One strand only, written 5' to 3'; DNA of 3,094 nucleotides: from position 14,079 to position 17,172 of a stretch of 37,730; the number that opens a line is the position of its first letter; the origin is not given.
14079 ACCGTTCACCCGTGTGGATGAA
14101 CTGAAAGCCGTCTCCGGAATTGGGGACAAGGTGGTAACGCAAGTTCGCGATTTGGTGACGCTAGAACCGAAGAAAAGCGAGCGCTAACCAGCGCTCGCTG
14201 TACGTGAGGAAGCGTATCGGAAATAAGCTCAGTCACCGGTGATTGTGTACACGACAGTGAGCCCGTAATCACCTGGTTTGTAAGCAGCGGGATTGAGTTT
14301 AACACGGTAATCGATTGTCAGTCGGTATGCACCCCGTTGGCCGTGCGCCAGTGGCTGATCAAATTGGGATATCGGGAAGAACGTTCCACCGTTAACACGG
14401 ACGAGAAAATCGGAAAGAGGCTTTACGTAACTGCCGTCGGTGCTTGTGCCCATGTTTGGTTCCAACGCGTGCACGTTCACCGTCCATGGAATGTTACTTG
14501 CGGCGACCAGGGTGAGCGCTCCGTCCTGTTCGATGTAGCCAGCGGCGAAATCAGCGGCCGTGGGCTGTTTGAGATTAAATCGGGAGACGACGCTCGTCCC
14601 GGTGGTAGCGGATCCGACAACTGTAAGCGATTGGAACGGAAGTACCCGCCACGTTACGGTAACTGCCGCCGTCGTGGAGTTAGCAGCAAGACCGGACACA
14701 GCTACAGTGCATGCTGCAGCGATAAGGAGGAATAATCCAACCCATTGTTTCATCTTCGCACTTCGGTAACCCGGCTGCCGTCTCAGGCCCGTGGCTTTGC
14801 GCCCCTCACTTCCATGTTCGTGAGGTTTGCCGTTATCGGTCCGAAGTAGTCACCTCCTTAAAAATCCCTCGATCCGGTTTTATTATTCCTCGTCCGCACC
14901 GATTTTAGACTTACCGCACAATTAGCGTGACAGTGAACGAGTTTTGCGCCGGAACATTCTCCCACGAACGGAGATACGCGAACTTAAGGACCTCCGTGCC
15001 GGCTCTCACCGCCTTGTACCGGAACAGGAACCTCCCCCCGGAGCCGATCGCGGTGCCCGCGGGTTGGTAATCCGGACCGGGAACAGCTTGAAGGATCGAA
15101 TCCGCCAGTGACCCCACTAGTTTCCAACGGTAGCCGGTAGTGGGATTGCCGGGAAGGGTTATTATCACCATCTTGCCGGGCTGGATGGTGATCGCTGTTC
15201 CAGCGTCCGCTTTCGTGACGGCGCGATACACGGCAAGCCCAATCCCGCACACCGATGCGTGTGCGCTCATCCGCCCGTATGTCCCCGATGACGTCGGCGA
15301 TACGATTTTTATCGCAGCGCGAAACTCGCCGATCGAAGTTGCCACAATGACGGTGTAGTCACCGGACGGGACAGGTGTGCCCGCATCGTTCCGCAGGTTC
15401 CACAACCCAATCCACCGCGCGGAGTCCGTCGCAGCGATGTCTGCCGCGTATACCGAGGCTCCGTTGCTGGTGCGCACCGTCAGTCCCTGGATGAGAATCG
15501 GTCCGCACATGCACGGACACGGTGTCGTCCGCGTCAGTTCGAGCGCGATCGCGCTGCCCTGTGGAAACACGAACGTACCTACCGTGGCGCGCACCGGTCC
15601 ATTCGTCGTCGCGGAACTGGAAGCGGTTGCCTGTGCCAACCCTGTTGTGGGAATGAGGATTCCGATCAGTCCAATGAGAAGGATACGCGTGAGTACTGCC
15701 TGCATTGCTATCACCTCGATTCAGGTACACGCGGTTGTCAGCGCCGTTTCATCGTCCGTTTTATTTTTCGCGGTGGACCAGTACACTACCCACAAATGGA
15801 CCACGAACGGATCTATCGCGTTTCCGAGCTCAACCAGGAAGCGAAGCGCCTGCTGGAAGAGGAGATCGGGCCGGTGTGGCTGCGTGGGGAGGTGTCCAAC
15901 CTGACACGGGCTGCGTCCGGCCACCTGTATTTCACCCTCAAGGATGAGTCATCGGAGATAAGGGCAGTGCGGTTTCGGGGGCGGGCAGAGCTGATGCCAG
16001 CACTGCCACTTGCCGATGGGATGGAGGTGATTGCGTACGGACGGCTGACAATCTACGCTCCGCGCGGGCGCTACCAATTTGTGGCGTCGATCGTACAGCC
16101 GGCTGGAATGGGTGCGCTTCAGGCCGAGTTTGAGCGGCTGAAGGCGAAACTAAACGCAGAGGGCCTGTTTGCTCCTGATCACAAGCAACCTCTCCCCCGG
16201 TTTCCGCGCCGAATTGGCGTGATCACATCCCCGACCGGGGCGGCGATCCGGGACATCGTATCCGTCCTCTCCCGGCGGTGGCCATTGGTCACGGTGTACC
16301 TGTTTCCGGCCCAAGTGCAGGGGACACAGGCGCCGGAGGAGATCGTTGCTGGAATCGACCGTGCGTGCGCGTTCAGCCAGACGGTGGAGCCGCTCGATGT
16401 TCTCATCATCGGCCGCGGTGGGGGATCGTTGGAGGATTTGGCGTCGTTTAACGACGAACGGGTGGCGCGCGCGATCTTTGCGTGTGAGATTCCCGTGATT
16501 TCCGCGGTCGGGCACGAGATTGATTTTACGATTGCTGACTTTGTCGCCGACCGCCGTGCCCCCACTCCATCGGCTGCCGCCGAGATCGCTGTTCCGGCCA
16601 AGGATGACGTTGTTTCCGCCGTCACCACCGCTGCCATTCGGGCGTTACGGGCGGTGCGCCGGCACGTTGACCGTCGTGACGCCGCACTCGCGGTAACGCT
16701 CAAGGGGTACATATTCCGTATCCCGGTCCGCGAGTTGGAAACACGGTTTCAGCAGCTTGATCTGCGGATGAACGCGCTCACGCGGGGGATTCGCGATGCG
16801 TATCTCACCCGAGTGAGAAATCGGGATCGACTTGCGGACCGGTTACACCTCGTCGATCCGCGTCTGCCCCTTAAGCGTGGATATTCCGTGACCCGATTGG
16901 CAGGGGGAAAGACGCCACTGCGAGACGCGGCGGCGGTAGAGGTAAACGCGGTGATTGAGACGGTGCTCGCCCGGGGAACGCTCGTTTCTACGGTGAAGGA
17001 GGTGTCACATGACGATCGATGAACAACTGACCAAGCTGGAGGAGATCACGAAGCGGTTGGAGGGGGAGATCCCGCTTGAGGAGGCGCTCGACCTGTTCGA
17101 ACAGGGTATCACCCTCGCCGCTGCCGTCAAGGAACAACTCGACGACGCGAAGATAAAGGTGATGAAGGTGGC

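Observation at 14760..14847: c-di-GMP-I (GEMM-I) riboswitch in front of an uncharacterised secreted protein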

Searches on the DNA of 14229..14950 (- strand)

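Call 4: search_rna_families(source=window, start=14650, end=14950, threshold=evalue, max_evalue=10, show_alignments=5)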
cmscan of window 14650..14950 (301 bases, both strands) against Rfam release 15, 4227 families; matches with E-value up to 10: 2.
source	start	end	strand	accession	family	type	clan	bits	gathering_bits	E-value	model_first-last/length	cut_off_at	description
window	14761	14840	-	RF03167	c-di-GMP-I-GGC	Cis-reg; riboswitch;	CL00126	59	59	1e-13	1-80/80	no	c-di-GMP-I-GGC riboswitch aptamer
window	14867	14897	-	RF01126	sR41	Gene; snRNA; snoRNA; CD-box;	-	10.3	54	4.2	1-53/53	no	Small nucleolar RNA sR41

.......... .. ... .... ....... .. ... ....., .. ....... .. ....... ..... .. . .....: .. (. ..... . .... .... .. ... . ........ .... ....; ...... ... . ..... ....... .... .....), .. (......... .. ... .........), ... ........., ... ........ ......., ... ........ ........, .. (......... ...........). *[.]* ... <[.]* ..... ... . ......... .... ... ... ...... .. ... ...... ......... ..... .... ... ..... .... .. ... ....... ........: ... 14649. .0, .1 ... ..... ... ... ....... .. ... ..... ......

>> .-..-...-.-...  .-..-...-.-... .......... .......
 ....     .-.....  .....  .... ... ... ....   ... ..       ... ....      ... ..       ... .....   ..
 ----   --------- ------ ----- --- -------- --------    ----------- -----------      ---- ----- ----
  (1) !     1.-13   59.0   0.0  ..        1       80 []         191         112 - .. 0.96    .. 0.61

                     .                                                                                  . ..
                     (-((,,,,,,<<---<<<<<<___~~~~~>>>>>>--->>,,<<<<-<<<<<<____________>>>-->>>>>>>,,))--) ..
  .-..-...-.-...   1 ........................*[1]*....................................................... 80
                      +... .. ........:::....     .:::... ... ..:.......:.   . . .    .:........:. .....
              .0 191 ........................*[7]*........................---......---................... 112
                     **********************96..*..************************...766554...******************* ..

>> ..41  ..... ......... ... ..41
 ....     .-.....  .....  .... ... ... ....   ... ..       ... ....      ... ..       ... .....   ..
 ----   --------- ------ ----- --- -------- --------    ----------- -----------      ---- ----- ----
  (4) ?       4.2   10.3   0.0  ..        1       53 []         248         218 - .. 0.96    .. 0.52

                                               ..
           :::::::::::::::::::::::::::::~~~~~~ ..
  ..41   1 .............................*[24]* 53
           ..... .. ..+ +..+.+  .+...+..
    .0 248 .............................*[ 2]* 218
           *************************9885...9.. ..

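Call 18: search_rna_families(sources=[L001, L002, L003, L004, L005, L006, L007, L008, L009, L010, L011, L012, L013], threshold=gathering, show_alignments=10)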
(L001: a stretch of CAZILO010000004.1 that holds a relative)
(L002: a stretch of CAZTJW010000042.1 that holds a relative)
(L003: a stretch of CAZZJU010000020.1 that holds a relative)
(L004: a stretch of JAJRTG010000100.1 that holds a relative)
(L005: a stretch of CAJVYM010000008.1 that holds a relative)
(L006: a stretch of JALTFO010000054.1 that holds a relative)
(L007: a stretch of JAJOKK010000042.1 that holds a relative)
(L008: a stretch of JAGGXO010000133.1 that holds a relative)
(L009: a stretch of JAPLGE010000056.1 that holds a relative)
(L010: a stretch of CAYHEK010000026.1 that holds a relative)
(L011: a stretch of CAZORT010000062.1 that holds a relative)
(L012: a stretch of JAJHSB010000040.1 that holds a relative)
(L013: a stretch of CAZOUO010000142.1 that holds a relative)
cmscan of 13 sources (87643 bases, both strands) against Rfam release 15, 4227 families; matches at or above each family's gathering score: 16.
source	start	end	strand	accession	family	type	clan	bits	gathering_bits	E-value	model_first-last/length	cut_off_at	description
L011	2473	2799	+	RF00010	RNaseP_bact_a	Gene; ribozyme;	CL00002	260.3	100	1.3e-83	1-367/367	no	Bacterial RNase P class A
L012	6106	6431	+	RF00010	RNaseP_bact_a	Gene; ribozyme;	CL00002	256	100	4.2e-82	1-367/367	no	Bacterial RNase P class A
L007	1411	1489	+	RF03167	c-di-GMP-I-GGC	Cis-reg; riboswitch;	CL00126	64.5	59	8.4e-13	1-80/80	no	c-di-GMP-I-GGC riboswitch aptamer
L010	3843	3921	+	RF03167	c-di-GMP-I-GGC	Cis-reg; riboswitch;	CL00126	64.3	59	9.4e-13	1-80/80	no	c-di-GMP-I-GGC riboswitch aptamer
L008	2746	2824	+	RF01051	c-di-GMP-I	Cis-reg; riboswitch;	CL00126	62.8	35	9e-10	1-87/87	no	c-di-GMP-I riboswitch aptamer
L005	1858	1936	+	RF01051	c-di-GMP-I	Cis-reg; riboswitch;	CL00126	62.5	35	1.1e-09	1-87/87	no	c-di-GMP-I riboswitch aptamer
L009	2807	2885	+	RF01051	c-di-GMP-I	Cis-reg; riboswitch;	CL00126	62.3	35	1.2e-09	1-87/87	no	c-di-GMP-I riboswitch aptamer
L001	3913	3992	+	RF01051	c-di-GMP-I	Cis-reg; riboswitch;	CL00126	62.1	35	1.3e-09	1-87/87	no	c-di-GMP-I riboswitch aptamer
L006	3904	3982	+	RF01051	c-di-GMP-I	Cis-reg; riboswitch;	CL00126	62.1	35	1.3e-09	1-87/87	no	c-di-GMP-I riboswitch aptamer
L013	2411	2494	+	RF03167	c-di-GMP-I-GGC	Cis-reg; riboswitch;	CL00126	61.7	59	5.1e-12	1-80/80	no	c-di-GMP-I-GGC riboswitch aptamer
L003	3913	3992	+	RF03167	c-di-GMP-I-GGC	Cis-reg; riboswitch;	CL00126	61.3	59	6.8e-12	1-80/80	no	c-di-GMP-I-GGC riboswitch aptamer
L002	2940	3019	+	RF03167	c-di-GMP-I-GGC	Cis-reg; riboswitch;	CL00126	60.6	59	1.1e-11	1-80/80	no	c-di-GMP-I-GGC riboswitch aptamer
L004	3914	3994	+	RF03167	c-di-GMP-I-GGC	Cis-reg; riboswitch;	CL00126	60.1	59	1.5e-11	1-80/80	no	c-di-GMP-I-GGC riboswitch aptamer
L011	254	333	+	RF01051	c-di-GMP-I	Cis-reg; riboswitch;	CL00126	58.2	35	1.2e-08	1-87/87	no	c-di-GMP-I riboswitch aptamer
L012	3899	3978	+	RF01051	c-di-GMP-I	Cis-reg; riboswitch;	CL00126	54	35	1.2e-07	1-87/87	no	c-di-GMP-I riboswitch aptamer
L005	83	232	+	RF00029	Intron_gpII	Intron;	-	48.4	40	2.6e-06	1-77/77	no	Group II catalytic intron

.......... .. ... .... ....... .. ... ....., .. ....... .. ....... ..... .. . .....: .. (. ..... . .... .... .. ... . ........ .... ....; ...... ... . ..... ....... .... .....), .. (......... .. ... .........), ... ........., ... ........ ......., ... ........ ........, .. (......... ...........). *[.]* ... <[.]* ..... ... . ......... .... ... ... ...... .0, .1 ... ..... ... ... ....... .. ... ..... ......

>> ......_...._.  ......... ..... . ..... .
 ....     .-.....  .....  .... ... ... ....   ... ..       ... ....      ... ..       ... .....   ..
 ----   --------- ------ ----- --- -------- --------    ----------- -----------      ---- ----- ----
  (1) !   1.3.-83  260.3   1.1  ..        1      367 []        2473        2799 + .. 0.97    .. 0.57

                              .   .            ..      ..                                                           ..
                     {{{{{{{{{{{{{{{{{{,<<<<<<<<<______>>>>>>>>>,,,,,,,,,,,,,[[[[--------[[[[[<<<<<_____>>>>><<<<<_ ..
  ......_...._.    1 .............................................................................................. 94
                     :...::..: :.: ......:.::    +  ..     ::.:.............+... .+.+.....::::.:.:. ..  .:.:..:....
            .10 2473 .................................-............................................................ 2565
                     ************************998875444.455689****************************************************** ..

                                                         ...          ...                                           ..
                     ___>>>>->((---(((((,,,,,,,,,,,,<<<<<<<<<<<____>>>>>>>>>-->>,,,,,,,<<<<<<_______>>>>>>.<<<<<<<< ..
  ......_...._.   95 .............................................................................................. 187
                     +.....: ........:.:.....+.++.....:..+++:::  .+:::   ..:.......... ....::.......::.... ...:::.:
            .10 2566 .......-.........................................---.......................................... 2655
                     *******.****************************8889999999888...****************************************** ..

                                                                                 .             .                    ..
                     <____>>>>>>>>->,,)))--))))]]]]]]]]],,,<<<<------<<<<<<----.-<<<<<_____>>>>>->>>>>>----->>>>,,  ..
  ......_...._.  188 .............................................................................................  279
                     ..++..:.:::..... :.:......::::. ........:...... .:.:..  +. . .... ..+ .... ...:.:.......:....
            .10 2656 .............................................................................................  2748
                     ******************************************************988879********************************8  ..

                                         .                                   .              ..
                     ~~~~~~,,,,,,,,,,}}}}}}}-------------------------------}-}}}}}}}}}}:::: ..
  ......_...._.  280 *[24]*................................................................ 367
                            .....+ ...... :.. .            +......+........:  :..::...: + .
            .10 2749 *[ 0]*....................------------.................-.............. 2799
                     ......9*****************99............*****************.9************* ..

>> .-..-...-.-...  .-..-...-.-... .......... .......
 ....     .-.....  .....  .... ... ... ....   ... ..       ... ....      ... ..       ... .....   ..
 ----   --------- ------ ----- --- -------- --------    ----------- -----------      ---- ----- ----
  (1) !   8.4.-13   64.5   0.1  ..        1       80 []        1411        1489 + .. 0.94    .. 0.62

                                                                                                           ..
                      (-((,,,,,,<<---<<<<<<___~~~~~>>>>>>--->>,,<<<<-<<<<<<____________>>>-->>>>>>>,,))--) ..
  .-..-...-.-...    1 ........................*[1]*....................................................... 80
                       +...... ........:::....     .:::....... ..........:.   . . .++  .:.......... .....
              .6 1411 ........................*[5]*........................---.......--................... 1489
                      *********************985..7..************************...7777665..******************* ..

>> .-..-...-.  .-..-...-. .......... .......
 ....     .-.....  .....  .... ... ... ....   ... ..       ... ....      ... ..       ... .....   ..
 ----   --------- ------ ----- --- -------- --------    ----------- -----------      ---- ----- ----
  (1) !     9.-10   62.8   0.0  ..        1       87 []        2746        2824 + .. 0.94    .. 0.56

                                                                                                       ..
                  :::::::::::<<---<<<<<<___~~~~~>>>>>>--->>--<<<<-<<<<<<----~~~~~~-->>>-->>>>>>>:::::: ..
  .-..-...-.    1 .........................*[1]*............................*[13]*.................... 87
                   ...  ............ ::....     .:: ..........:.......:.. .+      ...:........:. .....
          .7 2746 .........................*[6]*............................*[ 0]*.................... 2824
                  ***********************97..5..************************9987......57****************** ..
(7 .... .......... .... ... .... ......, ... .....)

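Call 71: search_rna_families(source=window, start=14763, end=14836, threshold=evalue, max_evalue=1, show_alignments=2)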
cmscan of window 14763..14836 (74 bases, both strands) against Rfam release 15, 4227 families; matches with E-value up to 1: 1.
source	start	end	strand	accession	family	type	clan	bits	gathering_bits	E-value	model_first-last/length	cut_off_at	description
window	14763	14836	-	RF03167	c-di-GMP-I-GGC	Cis-reg; riboswitch;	CL00126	44.4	59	4.1e-10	5-78/80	5'&3'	c-di-GMP-I-GGC riboswitch aptamer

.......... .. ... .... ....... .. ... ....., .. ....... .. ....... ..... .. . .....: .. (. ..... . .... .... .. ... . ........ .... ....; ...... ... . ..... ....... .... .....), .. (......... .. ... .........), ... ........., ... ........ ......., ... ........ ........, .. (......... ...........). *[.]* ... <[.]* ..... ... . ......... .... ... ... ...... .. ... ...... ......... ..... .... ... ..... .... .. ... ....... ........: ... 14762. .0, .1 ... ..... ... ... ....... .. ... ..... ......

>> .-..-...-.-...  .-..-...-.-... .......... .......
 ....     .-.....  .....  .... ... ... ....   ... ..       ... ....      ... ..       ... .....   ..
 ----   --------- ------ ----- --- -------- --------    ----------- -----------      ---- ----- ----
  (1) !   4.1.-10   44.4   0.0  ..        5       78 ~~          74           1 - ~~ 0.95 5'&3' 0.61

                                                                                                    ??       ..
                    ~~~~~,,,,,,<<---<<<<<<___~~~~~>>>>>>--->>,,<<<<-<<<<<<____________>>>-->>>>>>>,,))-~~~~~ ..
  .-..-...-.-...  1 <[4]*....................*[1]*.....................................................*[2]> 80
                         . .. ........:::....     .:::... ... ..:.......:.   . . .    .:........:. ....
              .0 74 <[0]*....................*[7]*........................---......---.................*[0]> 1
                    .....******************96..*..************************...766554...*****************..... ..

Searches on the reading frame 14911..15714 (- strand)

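Call 13: search_protein_families(library=pfam, proteins=[window:14911-15714:-], max_evalue=0.1)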
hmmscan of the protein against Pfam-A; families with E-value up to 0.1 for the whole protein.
window:14911-15714:- (267 aa): 2 families
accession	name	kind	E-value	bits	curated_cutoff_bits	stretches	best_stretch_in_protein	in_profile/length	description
PF09394.16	Inhibitor_I42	-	8.4e-21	74.5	27.2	1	177-263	2-90/91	Chagasin family peptidase inhibitor I42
PF13860.13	FlgD_ig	-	0.031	14.7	27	1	78-127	27-76/79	FlgD Ig-like domain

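Call 70: search_protein_families(library=ncbifam, proteins=[window:14911-15714:-], max_evalue=1)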
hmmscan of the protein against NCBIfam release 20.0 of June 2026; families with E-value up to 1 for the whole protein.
window:14911-15714:- (267 aa): 4 families
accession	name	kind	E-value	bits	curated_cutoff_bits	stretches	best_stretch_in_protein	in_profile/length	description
NF005176.1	PRK06655.1-1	equivalog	0.021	14.7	230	1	43-130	65-153/197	flagellar hook assembly protein FlgD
NF052228.1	T9SS_PorZ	equivalog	0.072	11.5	260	1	104-137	720-753/757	type IX secretion system anionic LPS delivery protein PorZ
NF005123.0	PRK06557.1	subfamily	0.073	12.7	251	1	87-169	104-182/223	L-ribulose-5-phosphate 4-epimerase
TIGR04425.1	P_lya_rel_AroB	hypoth_equivalog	0.12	11.4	400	1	7-63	100-159/348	AroB-related putative sugar phosphate phospholyase (cyclizing)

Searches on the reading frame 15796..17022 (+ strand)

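Call 13: search_protein_families(library=pfam, proteins=[window:15796-17022:+], max_evalue=0.1)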
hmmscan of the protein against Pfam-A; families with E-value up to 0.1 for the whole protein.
window:15796-17022:+ (408 aa): 3 families
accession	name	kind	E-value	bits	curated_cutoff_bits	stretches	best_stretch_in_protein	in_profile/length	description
PF02601.20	Exonuc_VII_L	-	3.6e-86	289.9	35.9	2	124-334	1-205/315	Exonuclease VII, large subunit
PF13742.12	tRNA_anti_2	-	7.3e-28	97.1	27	1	7-98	1-92/95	OB-fold nucleic acid binding domain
PF01336.31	tRNA_anti-codon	-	7e-10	39.2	27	1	27-98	1-70/75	OB-fold nucleic acid binding domain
